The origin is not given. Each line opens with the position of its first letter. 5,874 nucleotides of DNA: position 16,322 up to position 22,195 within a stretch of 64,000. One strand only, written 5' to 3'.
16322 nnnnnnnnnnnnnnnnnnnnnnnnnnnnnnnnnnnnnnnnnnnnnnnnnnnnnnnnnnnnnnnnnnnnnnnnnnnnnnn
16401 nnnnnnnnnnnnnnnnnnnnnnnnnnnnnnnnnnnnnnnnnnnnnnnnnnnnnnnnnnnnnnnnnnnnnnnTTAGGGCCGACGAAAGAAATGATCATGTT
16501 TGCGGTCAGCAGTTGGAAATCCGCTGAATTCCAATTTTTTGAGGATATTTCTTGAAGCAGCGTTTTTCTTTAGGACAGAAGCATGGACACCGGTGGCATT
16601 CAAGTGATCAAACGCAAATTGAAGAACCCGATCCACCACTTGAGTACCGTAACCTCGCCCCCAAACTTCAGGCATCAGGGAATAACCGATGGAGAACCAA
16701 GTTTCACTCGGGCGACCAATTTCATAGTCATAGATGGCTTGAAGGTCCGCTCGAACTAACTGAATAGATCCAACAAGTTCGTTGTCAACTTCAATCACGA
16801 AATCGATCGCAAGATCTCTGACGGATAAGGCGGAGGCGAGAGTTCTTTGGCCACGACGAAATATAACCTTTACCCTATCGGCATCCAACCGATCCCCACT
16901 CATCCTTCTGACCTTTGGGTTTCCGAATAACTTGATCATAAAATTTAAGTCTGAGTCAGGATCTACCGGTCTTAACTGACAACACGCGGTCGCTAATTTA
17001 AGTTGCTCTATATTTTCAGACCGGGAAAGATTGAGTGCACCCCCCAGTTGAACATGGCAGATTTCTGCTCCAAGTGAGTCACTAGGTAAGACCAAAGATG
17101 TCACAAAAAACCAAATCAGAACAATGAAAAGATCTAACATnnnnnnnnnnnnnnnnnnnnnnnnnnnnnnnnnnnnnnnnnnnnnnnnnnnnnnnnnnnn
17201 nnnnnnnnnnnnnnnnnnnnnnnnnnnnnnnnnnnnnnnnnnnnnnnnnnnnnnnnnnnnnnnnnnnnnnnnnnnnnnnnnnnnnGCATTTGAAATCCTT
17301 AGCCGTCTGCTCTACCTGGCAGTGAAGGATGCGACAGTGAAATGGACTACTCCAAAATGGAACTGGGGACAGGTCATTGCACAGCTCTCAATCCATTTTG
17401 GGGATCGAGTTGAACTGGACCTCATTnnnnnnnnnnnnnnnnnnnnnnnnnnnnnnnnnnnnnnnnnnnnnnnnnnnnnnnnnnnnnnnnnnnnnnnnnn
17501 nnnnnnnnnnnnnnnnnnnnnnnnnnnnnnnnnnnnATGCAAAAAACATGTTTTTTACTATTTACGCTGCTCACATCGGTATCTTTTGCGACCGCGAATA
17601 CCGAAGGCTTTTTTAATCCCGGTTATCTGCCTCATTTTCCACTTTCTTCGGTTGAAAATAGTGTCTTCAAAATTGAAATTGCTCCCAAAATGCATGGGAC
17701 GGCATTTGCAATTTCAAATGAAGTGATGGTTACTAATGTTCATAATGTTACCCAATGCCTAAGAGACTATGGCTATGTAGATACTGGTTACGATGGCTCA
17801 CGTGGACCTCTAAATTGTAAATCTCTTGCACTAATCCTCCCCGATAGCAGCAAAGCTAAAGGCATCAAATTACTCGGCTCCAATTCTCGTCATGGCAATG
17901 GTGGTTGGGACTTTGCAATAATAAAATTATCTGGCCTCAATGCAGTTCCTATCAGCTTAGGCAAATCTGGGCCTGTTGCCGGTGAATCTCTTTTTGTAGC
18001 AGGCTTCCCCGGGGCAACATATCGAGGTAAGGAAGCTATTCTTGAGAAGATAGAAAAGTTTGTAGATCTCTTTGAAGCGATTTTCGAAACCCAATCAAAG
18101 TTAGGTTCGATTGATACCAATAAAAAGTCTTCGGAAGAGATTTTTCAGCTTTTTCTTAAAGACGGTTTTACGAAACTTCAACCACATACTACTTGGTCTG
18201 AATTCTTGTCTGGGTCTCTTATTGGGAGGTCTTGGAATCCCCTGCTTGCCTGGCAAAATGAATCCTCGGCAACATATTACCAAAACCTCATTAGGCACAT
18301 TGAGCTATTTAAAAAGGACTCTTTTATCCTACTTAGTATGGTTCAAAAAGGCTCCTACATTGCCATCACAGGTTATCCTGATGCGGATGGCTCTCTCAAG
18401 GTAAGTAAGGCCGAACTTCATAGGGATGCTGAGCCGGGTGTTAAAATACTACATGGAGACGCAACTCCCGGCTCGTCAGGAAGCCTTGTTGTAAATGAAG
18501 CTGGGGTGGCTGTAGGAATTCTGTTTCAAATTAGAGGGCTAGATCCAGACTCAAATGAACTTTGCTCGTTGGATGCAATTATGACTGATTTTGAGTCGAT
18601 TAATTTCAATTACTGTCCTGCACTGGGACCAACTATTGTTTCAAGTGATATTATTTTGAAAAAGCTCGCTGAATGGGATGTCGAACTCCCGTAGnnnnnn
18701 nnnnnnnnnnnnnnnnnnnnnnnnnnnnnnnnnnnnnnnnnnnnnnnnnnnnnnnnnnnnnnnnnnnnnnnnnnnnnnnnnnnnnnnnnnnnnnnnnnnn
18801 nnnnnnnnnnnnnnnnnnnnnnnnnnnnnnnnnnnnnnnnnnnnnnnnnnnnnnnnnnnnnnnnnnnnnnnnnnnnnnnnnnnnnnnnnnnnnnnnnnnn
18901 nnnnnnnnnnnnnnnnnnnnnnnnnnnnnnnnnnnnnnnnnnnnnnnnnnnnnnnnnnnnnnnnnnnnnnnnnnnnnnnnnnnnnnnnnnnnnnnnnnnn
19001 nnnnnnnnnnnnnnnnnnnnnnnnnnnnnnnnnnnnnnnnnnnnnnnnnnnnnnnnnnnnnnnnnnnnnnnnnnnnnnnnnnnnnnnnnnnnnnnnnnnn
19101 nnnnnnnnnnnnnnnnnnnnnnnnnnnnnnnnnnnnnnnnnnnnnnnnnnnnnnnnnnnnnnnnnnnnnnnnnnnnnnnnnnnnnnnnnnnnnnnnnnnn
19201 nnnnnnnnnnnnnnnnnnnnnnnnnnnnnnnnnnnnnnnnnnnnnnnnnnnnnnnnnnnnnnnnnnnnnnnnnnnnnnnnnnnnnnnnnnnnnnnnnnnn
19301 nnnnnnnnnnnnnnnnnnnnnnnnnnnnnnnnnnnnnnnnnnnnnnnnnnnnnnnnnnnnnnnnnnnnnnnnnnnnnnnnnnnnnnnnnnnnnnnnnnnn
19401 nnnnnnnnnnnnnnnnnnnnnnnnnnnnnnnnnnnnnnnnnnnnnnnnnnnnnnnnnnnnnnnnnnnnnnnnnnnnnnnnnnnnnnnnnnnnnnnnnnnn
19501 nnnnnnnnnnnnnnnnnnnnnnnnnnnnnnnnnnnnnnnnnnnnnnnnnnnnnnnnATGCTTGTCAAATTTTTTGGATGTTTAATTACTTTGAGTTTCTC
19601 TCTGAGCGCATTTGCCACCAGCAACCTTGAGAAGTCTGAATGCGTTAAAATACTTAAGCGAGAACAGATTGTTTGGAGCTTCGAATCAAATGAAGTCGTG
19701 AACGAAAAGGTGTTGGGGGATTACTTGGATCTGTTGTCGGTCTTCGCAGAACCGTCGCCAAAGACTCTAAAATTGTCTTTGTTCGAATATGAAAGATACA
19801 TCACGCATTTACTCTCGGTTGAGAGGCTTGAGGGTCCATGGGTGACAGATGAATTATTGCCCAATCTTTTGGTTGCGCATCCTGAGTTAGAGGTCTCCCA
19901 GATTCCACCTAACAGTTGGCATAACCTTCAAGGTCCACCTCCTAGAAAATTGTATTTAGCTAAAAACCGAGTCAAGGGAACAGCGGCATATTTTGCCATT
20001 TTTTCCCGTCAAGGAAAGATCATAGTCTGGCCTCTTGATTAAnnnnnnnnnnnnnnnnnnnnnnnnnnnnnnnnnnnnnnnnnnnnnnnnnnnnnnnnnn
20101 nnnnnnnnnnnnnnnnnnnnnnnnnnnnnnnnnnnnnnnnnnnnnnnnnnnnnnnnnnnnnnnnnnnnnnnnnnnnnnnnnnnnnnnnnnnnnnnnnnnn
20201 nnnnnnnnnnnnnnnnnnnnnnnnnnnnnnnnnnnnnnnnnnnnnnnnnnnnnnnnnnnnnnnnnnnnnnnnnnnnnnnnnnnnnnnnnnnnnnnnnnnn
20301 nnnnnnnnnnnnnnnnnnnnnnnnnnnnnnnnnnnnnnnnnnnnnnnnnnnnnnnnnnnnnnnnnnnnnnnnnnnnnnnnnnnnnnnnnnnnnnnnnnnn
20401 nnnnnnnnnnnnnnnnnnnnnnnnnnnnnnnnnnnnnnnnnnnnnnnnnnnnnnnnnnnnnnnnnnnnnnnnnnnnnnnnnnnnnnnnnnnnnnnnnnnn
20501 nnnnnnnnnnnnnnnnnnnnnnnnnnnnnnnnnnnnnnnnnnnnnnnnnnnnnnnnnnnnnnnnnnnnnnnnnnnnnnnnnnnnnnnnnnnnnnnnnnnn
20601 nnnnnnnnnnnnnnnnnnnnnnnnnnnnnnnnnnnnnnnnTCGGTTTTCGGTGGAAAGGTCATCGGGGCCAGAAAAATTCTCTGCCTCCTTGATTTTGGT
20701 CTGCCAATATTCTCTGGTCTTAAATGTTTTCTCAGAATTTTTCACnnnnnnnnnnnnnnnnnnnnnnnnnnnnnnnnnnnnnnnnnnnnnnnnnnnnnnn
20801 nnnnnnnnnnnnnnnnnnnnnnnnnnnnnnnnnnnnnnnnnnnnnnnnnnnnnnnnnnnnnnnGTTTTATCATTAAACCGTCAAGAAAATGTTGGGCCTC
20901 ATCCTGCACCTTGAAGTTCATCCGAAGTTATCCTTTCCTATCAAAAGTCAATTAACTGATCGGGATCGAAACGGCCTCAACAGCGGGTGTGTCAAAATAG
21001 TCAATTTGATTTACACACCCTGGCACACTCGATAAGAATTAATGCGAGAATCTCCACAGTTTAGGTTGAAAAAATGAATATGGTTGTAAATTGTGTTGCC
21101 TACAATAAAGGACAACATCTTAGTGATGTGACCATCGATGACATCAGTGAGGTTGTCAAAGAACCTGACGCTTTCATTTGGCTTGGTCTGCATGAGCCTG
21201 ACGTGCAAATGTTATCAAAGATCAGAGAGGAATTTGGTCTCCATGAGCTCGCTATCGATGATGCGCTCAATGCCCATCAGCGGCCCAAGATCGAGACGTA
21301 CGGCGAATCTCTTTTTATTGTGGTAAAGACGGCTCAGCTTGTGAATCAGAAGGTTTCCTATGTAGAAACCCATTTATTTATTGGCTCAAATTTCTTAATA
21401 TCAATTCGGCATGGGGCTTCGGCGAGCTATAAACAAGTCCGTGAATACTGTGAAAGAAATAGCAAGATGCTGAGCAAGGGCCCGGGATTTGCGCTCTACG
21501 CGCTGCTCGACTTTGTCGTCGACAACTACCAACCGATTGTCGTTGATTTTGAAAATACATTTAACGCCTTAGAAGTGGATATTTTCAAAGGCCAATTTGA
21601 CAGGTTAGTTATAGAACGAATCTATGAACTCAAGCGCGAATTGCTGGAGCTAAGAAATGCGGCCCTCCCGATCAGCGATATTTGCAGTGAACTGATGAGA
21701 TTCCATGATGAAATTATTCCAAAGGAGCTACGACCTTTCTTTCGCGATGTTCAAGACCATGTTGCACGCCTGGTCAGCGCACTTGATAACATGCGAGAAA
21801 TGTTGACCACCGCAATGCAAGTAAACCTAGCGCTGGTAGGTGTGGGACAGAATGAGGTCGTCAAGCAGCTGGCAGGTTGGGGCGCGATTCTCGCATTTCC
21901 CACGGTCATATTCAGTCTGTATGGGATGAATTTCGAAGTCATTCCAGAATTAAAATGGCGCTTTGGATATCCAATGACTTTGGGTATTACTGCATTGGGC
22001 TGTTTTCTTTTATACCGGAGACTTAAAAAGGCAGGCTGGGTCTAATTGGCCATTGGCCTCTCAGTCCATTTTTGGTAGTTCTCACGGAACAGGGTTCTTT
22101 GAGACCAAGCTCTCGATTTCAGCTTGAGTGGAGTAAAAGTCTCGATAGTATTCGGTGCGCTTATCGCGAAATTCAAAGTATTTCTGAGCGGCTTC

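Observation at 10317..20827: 10.5-kb composite-transposon signature: two outward-facing IS66 left ends plus an 8-bp direct repeat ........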

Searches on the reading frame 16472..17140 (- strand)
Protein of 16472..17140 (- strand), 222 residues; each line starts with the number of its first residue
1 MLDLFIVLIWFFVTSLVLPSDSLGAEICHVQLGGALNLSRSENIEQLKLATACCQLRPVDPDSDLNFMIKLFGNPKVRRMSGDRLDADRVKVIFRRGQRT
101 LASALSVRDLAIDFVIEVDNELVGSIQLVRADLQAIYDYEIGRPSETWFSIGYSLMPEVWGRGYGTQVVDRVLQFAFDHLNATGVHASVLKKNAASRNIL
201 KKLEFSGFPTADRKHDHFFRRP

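Call 6: search_protein_families(library=pfam, proteins=[window:16472-17140:-], max_evalue=0.01)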
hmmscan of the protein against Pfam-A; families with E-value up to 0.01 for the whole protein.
window:16472-17140:- (222 aa): 4 families
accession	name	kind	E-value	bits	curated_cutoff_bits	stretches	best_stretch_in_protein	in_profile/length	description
PF13302.13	Acetyltransf_3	-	2.5e-20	74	25.4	1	56-205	4-137/138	Acetyltransferase (GNAT) domain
PF00583.31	Acetyltransf_1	-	4.6e-10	40.2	20.7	1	114-205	36-116/116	Acetyltransferase (GNAT) family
PF13508.13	Acetyltransf_7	-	0.0046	17.7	27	1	114-204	6-81/84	Acetyltransferase (GNAT) domain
PF08445.16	FR47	-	0.0099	16.3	22.1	0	154-206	28-78/86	FR47-like protein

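Call 53: search_protein_families(library=ncbifam, proteins=[window:16472-17140:-], max_evalue=0.01)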
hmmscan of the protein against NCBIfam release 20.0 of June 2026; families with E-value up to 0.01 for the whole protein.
window:16472-17140:- (222 aa): 4 families
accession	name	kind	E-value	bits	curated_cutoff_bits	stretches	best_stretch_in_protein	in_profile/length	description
TIGR03585.1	PseH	equivalog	9.8e-05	22.5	93.1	1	152-206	81-134/156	UDP-4-amino-4,6-dideoxy-N-acetyl-beta-L-altrosamine N-acetyltransferase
NF000485.1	TlmB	exception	0.00091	18.6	625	1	48-203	2-139/292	bleomycin family antibiotic N-acetyltransferase TlmB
NF033151.0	AAC_6p_A10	exception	0.0026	17.8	400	1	61-200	14-147/178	AAC(6')-I family aminoglycoside 6'-N-acetyltransferase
NF011709.0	PRK15130.1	equivalog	0.0051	16.7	218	0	114-206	60-141/186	spermidine N1-acetyltransferase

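Call 80: search_protein_families(library=padloc, proteins=[window:16472-17140:-], max_evalue=0.01)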
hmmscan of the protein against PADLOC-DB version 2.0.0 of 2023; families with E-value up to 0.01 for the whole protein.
window:16472-17140:- (222 aa): 0 families

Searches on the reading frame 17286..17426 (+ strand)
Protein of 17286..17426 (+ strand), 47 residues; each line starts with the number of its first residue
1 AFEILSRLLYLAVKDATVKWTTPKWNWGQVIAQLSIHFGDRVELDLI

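Call 61: search_protein_families(library=pfam, proteins=[window:17286-17426:+], max_evalue=1)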
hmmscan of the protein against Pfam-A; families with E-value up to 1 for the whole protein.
seq(47 aa): 0 families

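Call 63: search_dna_similar(query=window:17286-17426:+, collection=plasmids, mode=protein, max_evalue=0.01, max_rows=8)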
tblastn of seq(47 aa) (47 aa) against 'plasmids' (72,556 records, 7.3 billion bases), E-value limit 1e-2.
Records with a match: 919; places in all: 996; records where one place covers at least 80% of the query: 897.
Best place of each record, by identity: <60% 919.
By first word of the organism name: Klebsiella 394; Salmonella 195; Yersinia 138; Clostridium 53; Escherichia 37; Acinetobacter 8; Pseudomonas 8; Moraxella 7; Erwinia 7; Vibrio 5; and 42 more.
By predicted mobility (MOB-suite, as given by PLSDB): non-mobilizable 506; conjugative 245; mobilizable 168.
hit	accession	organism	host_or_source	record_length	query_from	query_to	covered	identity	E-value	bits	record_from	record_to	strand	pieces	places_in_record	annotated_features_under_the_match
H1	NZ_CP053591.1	Aquimarina sp. TRL1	Panulirus ornatus,pure culture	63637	5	46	89%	50.0%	2e-5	45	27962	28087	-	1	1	IS256 family transposase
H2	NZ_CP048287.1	Paenibacillus rhizovicinus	cell culture,rhizosphere soil of tomato ...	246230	3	42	85%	50.0%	4e-5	45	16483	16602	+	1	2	IS256 family transposase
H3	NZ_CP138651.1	Enterococcus faecalis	animal,Pig rectum feces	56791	3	42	85%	50.0%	7e-5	44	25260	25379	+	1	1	IS256 family transposase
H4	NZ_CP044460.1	Acinetobacter indicus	pigeon,stool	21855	5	43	83%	51.3%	8e-6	47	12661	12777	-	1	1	IS256 family transposase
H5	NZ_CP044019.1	Acinetobacter indicus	cell culture,feces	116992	5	43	83%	51.3%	8e-6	47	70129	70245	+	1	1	IS256 family transposase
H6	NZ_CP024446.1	Moraxella osloensis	Homo sapiens,single cell,skin swab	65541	5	43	83%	51.3%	1e-5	46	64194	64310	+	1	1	IS256 family transposase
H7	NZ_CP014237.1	Moraxella osloensis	Homo sapiens,pure culture,cerebrospinal ...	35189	5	43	83%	51.3%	2e-5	46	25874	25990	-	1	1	none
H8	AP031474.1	Moraxella osloensis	Homo sapiens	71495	5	43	83%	51.3%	2e-5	46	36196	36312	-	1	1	hypothetical protein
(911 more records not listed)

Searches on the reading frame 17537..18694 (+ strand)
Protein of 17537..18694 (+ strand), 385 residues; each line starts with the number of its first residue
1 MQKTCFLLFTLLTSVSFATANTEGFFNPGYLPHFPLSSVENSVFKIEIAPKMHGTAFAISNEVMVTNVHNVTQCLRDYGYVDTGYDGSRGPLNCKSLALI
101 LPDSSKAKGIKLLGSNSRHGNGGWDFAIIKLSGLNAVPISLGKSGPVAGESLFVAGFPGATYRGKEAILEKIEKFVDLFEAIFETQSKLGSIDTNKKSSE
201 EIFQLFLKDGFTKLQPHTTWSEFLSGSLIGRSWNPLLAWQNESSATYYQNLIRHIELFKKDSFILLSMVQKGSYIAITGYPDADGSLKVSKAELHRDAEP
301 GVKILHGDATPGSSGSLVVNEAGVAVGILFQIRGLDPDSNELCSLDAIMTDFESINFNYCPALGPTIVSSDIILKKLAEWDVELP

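Call 7: search_protein_families(library=pfam, proteins=[window:17537-18694:+], max_evalue=0.01)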
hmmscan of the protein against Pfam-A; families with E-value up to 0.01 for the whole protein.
window:17537-18694:+ (385 aa): 4 families
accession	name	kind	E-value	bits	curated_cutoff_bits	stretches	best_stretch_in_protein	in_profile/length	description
PF13365.12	Trypsin_2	-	3.3e-12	47.8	27.6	2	54-163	1-94/144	Trypsin-like peptidase domain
PF01732.22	Mycop_pep_DUF31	-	0.00045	20.4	27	0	301-330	316-345/346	Mycoplasma peptidase (DUF31)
PF10459.15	Peptidase_S46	-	0.00079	18.7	22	0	143-167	234-258/698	Peptidase S46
PF00949.27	Peptidase_S7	-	0.0018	18.6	20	1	303-332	87-116/131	Peptidase S7, Flavivirus NS3 serine protease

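Call 53: search_protein_families(library=ncbifam, proteins=[window:17537-18694:+], max_evalue=0.01)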
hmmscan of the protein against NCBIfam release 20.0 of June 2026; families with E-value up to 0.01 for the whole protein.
window:17537-18694:+ (385 aa): 2 families
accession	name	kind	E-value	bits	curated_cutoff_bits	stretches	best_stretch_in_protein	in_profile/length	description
NF045841.1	Ig_SerProt_MIP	equivalog_domain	0.00037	20.2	125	0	309-359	310-355/401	MIP family Ig-specific serine endopeptidase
NF033740.0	MarP_fam_protase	equivalog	0.0032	16.5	250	0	38-71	192-230/390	MarP family serine protease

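Call 80: search_protein_families(library=padloc, proteins=[window:17537-18694:+], max_evalue=0.01)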
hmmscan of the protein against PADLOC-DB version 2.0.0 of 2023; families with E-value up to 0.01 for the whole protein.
window:17537-18694:+ (385 aa): 2 families
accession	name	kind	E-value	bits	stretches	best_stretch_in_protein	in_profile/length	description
PDLC02960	RT-Protease_XI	-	5.1e-07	27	1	37-162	332-434/506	single gene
PDLC02959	RT-Protease_XI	-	2.5e-05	21.4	1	38-161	335-436/510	single gene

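Call 81: search_solved_structures(query=window:17537-18694:+, max_evalue=0.01)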
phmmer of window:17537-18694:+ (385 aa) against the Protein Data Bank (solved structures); distinct sequences matched with E-value up to 0.01: 0.

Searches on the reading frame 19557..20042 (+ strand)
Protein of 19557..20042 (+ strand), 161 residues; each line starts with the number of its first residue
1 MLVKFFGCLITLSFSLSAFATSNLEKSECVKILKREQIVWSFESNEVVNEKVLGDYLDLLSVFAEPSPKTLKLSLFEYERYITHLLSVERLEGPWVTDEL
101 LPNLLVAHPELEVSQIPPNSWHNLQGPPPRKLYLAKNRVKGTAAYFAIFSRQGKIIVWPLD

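Call 7: search_protein_families(library=pfam, proteins=[window:19557-20042:+], max_evalue=0.01)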
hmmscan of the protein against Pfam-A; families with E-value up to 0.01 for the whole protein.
window:19557-20042:+ (161 aa): 0 families

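Call 32: find_encoding_contigs(protein=window:19557-20042:+, flank=10000, max_places=10)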
Protein window:19557-20042:+ (161 aa): 1 contig read that carries it; 1 place shown.
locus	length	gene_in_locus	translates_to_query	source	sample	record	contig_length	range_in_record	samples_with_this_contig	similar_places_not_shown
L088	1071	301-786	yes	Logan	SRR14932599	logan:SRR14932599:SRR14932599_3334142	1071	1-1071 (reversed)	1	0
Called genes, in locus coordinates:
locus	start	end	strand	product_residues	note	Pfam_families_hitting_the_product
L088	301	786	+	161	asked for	-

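Call 53: search_protein_families(library=ncbifam, proteins=[window:19557-20042:+], max_evalue=0.01)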
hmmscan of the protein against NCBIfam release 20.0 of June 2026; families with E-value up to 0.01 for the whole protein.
window:19557-20042:+ (161 aa): 0 families

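Call 80: search_protein_families(library=padloc, proteins=[window:19557-20042:+], max_evalue=0.01)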
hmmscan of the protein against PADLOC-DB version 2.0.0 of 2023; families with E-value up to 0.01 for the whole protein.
window:19557-20042:+ (161 aa): 0 families

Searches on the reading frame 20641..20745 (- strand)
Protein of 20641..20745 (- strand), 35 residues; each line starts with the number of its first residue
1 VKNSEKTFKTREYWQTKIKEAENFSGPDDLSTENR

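Call 61: search_protein_families(library=pfam, proteins=[window:20641-20745:-], max_evalue=1)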
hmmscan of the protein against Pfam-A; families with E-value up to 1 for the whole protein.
seq(35 aa): 1 family
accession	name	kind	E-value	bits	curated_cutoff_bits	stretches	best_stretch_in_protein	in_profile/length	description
PF14727.13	PHTB1_N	-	0.25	11.4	28.6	1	8-25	4-21/361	PTHB1 N-terminal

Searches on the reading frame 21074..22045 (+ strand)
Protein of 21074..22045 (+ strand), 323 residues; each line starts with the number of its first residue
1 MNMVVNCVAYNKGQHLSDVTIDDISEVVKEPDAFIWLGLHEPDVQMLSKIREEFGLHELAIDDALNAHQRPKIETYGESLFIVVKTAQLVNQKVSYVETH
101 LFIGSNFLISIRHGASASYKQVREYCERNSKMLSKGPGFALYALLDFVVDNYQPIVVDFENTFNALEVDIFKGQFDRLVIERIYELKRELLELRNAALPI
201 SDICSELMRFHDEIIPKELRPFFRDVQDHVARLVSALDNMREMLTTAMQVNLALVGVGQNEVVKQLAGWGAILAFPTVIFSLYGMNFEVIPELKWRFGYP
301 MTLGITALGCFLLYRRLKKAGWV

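Call 7: search_protein_families(library=pfam, proteins=[window:21074-22045:+], max_evalue=0.01)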
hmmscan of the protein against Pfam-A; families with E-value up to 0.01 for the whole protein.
window:21074-22045:+ (323 aa): 1 family
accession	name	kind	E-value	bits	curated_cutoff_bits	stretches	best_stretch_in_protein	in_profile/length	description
PF01544.23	CorA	-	2e-57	195.2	27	1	33-319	3-292/292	CorA-like Mg2+ transporter protein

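Call 13: find_encoding_contigs(protein=window:21074-22045:+, flank=10000, max_places=10)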
Protein window:21074-22045:+ (323 aa): no gene with exactly this product is on record in the collection.

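Call 15: find_related_loci(query=window:21074-22045:+, collection=genome_contigs, flank=10000)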
Query window:21074-22045:+ (323 aa) in genome_contigs; peptide patterns used: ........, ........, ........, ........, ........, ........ (x = any residue, [..] = any of these).
174 stretches matched a pattern; 134 encode a relative of the query (tblastn E <= 1e-3); the best 80 are kept; 80 distinct loci.
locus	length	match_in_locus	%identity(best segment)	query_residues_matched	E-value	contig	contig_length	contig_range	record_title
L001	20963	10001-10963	75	3-323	5e-170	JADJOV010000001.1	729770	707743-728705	MAG: Bdellovibrionales bacterium isolate Fred_18-Q3-R57-64_BATAC.187 tig00004538-10-7319570, whole genome shotgun sequen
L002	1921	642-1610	72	1-323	0e+0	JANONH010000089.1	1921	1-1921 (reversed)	MAG: Methylibium sp. isolate VAR_43_metabat_44 VAR_43_k141_602255, whole genome shotgun sequence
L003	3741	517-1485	74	1-323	2e-175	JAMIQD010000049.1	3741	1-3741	MAG: Pseudobdellovibrionaceae bacterium isolate RA_AS_metabat.47_sub k201_621568, whole genome shotgun sequence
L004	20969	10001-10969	72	1-323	5e-168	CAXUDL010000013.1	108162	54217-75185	MAG TPA_asm: uncultured Rhizobacter sp. isolate public_SRR11456914_metawrap_bin.2 genome assembly, contig: public_SRR114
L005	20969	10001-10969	74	1-323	2e-166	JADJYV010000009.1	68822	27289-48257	MAG: Bdellovibrionaceae bacterium isolate Lyne_18-Q3-R50-59_BATAC.62 tig00026417-10-704030, whole genome shotgun sequenc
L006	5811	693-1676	72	2-323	2e-167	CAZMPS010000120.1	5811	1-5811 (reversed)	MAG TPA_asm: uncultured Burkholderiaceae bacterium isolate SRP257259_co1_292 genome assembly, contig: NODE_24220_length_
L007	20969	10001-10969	68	1-323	3e-154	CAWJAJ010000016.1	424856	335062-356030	MAG: uncultured beta proteobacterium isolate MFD04651.bin.2.75 genome assembly, contig: contig_7599, whole genome shotgu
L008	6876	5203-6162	65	4-323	1e-151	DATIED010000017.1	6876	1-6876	MAG TPA_asm: Spongiibacteraceae bacterium isolate SMAG_U16360 k141_1495123, whole genome shotgun sequence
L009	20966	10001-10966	65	3-323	3e-149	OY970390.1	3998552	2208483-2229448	MAG: uncultured beta proteobacterium isolate MFD01213.bin.c.3 genome assembly, chromosome: 1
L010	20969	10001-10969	64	2-323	1e-147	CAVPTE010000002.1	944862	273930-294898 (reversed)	MAG: uncultured beta proteobacterium isolate MFD09671.bin.2.79 genome assembly, contig: contig_15138, whole genome shotg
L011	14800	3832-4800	62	1-323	8e-146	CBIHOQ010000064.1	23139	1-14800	MAG TPA_asm: uncultured Burkholderiaceae bacterium isolate SRR18156212_maxbin2_2 genome assembly, contig: ERZ27336872.10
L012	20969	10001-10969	62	1-323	2e-145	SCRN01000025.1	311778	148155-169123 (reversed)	MAG: Paraburkholderia sp. isolate FW106_bin.13 FW106_bin.13-9501, whole genome shotgun sequence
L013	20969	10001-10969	61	1-323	6e-145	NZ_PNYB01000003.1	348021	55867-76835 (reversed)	Trinickia soli strain GP25-8 NODE_3_length_348021_cov_23.7635_ID_2213, whole genome shotgun sequence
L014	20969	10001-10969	62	1-323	2e-144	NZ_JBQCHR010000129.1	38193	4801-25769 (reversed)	MAG: Trinickia sp. isolate bin726 k141_605256, whole genome shotgun sequence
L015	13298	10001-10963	62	3-323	1e-143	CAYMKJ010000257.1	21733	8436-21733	MAG TPA_asm: uncultured Chromatiaceae bacterium isolate binchicken_co165_431 genome assembly, contig: k141_2762135, whol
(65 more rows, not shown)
